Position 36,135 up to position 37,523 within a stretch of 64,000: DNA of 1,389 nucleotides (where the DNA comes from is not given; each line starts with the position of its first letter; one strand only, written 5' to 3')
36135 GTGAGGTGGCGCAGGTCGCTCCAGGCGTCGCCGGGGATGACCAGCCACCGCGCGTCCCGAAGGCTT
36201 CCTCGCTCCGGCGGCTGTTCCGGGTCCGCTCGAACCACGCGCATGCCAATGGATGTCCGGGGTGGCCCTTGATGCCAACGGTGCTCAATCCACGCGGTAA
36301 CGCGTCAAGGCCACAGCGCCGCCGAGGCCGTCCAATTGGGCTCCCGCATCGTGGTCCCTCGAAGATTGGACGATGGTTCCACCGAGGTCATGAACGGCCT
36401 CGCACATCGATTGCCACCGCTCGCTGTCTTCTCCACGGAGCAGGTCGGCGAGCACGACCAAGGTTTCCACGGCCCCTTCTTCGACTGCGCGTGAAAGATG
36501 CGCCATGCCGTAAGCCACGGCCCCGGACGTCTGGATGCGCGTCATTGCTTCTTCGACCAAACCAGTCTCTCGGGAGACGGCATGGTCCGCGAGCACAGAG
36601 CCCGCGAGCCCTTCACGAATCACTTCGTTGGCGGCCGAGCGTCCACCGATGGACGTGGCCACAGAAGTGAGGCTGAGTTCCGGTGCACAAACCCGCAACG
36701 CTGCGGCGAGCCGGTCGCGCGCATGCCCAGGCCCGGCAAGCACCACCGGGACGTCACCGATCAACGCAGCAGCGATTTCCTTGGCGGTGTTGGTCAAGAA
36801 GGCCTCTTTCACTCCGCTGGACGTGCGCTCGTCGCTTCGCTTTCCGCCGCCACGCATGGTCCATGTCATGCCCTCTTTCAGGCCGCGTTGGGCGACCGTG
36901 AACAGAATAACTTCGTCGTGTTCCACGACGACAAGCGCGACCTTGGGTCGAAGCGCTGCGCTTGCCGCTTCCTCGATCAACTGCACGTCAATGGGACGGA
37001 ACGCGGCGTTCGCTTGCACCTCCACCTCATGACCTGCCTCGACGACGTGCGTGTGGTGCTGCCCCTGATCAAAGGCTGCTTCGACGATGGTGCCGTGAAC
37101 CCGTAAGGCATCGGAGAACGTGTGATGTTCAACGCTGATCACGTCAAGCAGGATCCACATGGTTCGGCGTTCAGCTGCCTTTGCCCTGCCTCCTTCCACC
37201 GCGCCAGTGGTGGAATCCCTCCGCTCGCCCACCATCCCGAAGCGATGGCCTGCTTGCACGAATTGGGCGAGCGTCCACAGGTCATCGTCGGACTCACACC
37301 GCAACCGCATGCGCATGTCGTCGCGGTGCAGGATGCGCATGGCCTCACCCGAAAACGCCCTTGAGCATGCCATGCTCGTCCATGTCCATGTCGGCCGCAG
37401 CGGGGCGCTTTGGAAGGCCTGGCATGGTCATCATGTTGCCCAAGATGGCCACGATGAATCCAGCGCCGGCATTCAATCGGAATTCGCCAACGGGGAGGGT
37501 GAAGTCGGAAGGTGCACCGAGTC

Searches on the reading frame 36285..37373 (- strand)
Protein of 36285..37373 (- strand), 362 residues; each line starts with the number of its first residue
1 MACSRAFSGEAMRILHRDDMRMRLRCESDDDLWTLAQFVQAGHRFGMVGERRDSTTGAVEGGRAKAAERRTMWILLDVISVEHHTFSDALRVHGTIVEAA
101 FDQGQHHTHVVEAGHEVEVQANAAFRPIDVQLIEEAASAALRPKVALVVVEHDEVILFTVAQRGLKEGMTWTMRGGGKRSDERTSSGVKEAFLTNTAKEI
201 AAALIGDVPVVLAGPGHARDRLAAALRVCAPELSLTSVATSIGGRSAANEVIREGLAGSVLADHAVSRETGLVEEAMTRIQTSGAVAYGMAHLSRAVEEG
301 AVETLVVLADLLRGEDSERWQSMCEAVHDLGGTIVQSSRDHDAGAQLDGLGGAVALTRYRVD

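Call 26: search_protein_families(library=pfam, proteins=[window:36285-37373:-], max_evalue=0.001)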
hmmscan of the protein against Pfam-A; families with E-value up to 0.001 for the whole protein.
window:36285-37373:- (362 aa): 2 families
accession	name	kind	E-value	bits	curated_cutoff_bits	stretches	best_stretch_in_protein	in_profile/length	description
PF03465.20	eRF1_3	-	6e-15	56.1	25.8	1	267-361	2-106/106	eRF1 domain 3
PF03463.20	eRF1_1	-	1.8e-13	51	23.8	1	20-136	14-122/123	eRF1 domain 1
